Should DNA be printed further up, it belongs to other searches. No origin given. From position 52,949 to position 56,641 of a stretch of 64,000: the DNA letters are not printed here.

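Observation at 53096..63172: Uninterrupted 10.1-kb ORF encoding a 3358-aa, largely unrecognisable, non-repetitive secreted protein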

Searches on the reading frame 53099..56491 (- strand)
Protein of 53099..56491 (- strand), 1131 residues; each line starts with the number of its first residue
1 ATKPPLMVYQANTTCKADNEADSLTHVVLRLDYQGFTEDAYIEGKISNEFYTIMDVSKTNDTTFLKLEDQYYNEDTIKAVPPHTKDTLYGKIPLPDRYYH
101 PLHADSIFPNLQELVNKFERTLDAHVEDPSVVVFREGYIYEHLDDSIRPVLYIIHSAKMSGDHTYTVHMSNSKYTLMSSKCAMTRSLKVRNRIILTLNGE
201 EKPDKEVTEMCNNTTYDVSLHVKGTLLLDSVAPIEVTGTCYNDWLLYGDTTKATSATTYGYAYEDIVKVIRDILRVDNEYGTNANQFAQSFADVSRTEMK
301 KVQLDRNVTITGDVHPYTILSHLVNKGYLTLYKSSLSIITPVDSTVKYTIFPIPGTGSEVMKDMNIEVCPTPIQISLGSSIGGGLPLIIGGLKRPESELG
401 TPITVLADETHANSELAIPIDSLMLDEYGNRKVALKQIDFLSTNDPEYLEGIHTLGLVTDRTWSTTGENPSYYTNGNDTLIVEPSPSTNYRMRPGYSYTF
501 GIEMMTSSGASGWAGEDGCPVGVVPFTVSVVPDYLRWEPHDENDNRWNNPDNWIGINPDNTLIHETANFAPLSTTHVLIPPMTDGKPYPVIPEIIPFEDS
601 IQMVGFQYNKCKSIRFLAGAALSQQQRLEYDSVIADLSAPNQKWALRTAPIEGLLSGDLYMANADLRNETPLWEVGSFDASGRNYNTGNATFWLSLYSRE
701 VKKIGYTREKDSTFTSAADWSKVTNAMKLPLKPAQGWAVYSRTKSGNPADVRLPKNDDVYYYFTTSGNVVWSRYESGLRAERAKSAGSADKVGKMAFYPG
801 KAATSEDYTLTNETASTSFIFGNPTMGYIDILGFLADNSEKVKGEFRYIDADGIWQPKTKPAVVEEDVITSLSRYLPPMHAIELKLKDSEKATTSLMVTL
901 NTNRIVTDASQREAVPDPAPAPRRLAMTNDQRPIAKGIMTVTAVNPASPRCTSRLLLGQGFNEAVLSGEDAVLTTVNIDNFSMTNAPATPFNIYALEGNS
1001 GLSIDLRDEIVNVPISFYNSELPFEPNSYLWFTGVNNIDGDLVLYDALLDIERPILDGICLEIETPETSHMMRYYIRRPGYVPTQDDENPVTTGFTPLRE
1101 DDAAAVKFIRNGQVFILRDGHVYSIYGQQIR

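Call 61: predict_structure(alignment_id=A4)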
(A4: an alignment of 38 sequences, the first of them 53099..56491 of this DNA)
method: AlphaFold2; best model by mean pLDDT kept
length: 1131 residues; sequences in the alignment: 38
mean_pLDDT: 73.7   pTM: 0.55
mean pLDDT of the five models: 73.7, 73.0, 68.5, 67.1, 62.3
residues with pLDDT >= 90: 97; 70-90: 649; 50-70: 291; < 50: 94
segments of 3 or more residues with pLDDT < 50: 678-691, 698-726, 764-770, 916-933, 969-976, 982-985, 1092-1095
pLDDT, mean of each block of 10 residues (from residue 1): 62 56 75 73 69 82 83 82 74 79 79 81 82 86 76 84 80 73 68 72 77 78 59 58 74 74 87 78 76 82 85 82 74 69 79 61 56 80 82 70 88 92 82 88 81 88 81 84 91 91 87 74 89 91 84 88 84 92 85 68 83 87 88 78 71 61 55 55 37 51 33 37 50 69 61 64 48 63 78 83 86 73 89 88 77 64 73 85 83 86 89 52 30 65 83 81 57 48 53 76 71 83 83 82 84 83 83 83 57 48 61 63 56 44
secondary structure, 60 per line:
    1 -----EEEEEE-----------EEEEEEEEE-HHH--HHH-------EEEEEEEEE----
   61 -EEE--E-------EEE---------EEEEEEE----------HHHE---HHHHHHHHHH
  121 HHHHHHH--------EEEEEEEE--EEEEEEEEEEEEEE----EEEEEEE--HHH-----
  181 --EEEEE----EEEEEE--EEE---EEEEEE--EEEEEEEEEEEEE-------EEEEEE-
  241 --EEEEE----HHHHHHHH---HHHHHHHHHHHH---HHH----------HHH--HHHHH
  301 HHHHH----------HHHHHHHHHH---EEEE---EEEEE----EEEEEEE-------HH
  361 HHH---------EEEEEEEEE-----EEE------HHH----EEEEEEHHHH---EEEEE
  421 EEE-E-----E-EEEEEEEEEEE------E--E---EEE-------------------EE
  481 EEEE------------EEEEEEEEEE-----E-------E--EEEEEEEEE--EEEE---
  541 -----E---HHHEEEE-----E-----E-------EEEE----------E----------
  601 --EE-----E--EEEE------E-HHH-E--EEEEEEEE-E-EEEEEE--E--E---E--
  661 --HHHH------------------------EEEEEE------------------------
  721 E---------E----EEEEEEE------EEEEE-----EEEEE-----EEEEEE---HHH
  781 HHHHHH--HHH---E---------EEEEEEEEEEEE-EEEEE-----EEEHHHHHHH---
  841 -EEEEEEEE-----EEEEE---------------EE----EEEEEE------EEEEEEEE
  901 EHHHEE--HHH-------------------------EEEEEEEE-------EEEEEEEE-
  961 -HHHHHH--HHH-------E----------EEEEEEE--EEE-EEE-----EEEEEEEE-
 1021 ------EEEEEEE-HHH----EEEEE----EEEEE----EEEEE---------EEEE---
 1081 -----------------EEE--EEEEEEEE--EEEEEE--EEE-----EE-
elements in order (helices of 4 or more, strands of 3 or more residues): E6-11 E23-31 E48-56 E62-64 E75-77 E87-93 H111-127 E136-143 E146-159 E164-170 E183-187 E192-197 E200-202 E206-211 E214-226 E234-239 E243-247 H252-259 H263-274 H296-305 H316-325 E329-332 E336-340 E345-351 H359-363 E373-381 E387-389 E403-408 H409-412 E416-423 E433-443 E457-459 E479-484 E497-506 E523-531 E534-537 E553-556 E576-579 E613-616 E632-639 E643-648 H663-666 E691-696 E736-742 E749-753 E759-763 E769-774 H778-786 E805-816 E818-822 E828-830 H831-837 E842-849 E855-859 E881-886 E893-901 E937-944 E952-959 H962-967 E991-997 E1000-1002 E1004-1006 E1012-1019 E1027-1033 E1042-1046 E1051-1055 E1060-1064 E1074-1077 E1098-1100 E1103-1110 E1113-1118 E1121-1123

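Call 64: fold_search(model_id=the predicted structure, library=pdb)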
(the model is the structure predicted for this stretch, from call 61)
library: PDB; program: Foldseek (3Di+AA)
matches with E <= 10: 1101; with E <= 0.001: 5
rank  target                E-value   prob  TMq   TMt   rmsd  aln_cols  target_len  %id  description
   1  9ijj_h                1.1e-05  0.25  0.08  0.07  37.5      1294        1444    8  In situ structure of the central apparatus in mouse sperm axoneme. (released 2025-06-04)
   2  8ave_B                4.2e-05  0.57  0.09  0.15  28.3      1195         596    7  Human leptin in complex with the human LEP-R ectodomain fused to a C-terminal trimeric isoleucine GCN4 zipper (2:2 mod (released 2023-04-05)
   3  4aq1_A                6.5e-05  0.69  0.08  0.12  32.4       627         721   11  Structure of the SbsB S-layer protein of Geobacillus stearothermophilus PV72p2 in complex with nanobody KB6 (released 2012-06-13)
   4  8v2b_C                2.8e-04  0.15  0.08  0.10  31.4      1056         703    7  Cryo-EM structure of mouse type II OSM receptor complex: model for full extracellular assembly (released 2024-11-20)
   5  8u18_A                4.3e-04  0.90  0.12  0.25  15.4       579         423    6  Cryo-EM structure of murine Thrombopoietin receptor ectodomain in complex with Tpo (released 2024-02-07)
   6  9eq4_H                1.2e-03  0.18  0.06  0.11  27.4       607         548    8  Structure of IgE HMM5 bound to FceRIa cryo-EM class 5 (released 2024-04-03)
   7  7jz1_H                1.6e-03  0.25  0.07  0.16  29.7       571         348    8  Crystal structure of broadly Plasmodium RIFIN reactive LAIR1-inserted antibody MGC34 (released 2021-05-26)
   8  8t2v_A                1.6e-03  0.15  0.07  0.08  23.6       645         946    6  Cryo-EM Structures of Full-length Integrin alphaIIbbeta3 in Native Lipids (released 2023-07-26)
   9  6vg4_A                2.9e-03  0.41  0.07  0.12  24.1       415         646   10  Human protocadherin 10 ectodomain (released 2020-03-11)
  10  1oan_A                4.2e-03  0.15  0.06  0.14  29.9       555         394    9  Crystal structure of the dengue 2 virus envelope protein (released 2003-05-16)
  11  9eq4_X                5.0e-03  0.16  0.08  0.14  22.0       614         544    9  Structure of IgE HMM5 bound to FceRIa cryo-EM class 5 (released 2024-04-03)
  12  5n0a_B                5.9e-03  0.09  0.05  0.12  30.1       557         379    9  Crystal structure of A259C covalently linked dengue 2 virus envelope glycoprotein dimer in complex with the Fab fragme (released 2017-06-07)
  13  5lgj_A                7.7e-03  0.23  0.07  0.18  20.2       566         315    8  THE CRYSTAL STRUCTURE OF IGE FC MUTANT - P333C (released 2017-03-15)
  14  6gfe_H                8.1e-03  0.11  0.07  0.13  25.8       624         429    9  High-resolution Structure of a therapeutic full-length anti-NPRA Antibody with exceptional Conformational Diversity (released 2019-05-15)
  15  9mb1_A                9.1e-03  0.12  0.06  0.14  30.0       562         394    8  Helical Reconstruction of DENV2 THSTI/TRC/01 tubular particles bound with J9 fab (released 2026-04-01)
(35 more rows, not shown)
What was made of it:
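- The Foldseek hits of the C-terminal third include the SbsB S-layer protein (rank 3, probability 0.69; call 64). The SbsB match has a low TM-score (0.08-0.12) and sits among generic Ig-array hits (call 64).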

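Call 71: search_protein_representatives(alignment_id=A4)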
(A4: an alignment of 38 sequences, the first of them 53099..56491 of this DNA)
Query: 38 sequences, 1200 profile positions. Proteins with E-value up to 0.001 (for the whole library): 1451; up to 1e-10: 1100; up to 1e-30: 624. The best 150 are listed.
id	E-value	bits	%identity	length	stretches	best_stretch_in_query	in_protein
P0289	0.0e+00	1891.6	-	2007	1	1-1200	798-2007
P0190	0.0e+00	1837.7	-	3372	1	1-1200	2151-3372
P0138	0.0e+00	1675.8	-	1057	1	143-1200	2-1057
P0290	0.0e+00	1190.6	-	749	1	447-1200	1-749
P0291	2.8e-248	843.2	-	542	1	672-1200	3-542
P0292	1.3e-245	834.4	-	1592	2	367-1200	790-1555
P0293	1.4e-190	652.1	-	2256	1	1-1199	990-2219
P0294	8.6e-178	609.8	-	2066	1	1-1199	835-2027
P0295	1.0e-172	592.9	-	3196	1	1-1185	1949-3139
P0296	2.3e-166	571.9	-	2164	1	1-1163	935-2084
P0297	5.8e-161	554.0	-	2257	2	564-1157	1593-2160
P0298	6.0e-159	547.3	-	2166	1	1-1163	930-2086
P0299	1.2e-158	546.3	-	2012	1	1-1198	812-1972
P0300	1.0e-156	539.9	-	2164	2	566-1198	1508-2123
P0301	1.4e-156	539.5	-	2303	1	1-1163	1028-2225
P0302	1.7e-156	539.2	-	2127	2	565-1200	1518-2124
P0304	3.0e-153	528.5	-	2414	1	1-1199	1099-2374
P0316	2.5e-143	495.6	-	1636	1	3-1199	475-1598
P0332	3.4e-128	445.5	-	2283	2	346-1199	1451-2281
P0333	7.0e-128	444.4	-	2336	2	543-1200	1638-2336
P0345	2.3e-118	412.9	-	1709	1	1-1177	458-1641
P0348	4.2e-114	398.8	-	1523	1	1-1200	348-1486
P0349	1.7e-113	396.8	-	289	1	927-1200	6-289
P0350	1.0e-112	394.2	-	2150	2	409-1200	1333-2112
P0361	7.1e-103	361.6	-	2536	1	2-1198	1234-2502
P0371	3.6e-97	342.7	-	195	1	1008-1200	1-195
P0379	1.1e-92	327.8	-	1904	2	407-1200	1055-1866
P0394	5.4e-80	285.8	-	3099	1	1-1103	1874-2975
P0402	5.6e-75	269.2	-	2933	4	399-1155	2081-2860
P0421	2.0e-63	230.9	-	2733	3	673-1142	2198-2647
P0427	9.8e-62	225.4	-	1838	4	682-1200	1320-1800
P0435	4.6e-60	219.8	-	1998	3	664-1200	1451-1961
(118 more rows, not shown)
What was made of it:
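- On T9SS type A CTD cargo: 1451 representative clusters (call 71).
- A profile of aa 2228-3358 finds 1451 representative clusters at E<=1e-3 and 624 at E<=1e-30, mostly 1500-2700 aa, matched at their C-terminal ~1200 aa (call 71).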

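Call 72: search_protein_families(library=pfam, proteins=[P0293, P0316, P0348, P0361, P0345], max_evalue=0.01)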
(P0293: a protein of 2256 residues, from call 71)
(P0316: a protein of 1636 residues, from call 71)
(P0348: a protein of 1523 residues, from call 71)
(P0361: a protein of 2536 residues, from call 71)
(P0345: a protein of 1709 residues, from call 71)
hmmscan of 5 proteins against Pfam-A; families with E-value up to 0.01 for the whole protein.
P0293 (2256 aa): 0 families

P0316 (1636 aa): 1 family
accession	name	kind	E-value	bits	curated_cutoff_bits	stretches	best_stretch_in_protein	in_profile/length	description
PF18962.6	Por_Secre_tail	-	4.4e-06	27.3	27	1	1579-1635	12-75/75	Secretion system C-terminal sorting domain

P0348 (1523 aa): 1 family
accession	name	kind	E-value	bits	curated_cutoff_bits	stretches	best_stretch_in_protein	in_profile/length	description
PF18962.6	Por_Secre_tail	-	0.0042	17.8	27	1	1459-1522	5-75/75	Secretion system C-terminal sorting domain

P0361 (2536 aa): 0 families

P0345 (1709 aa): 0 families
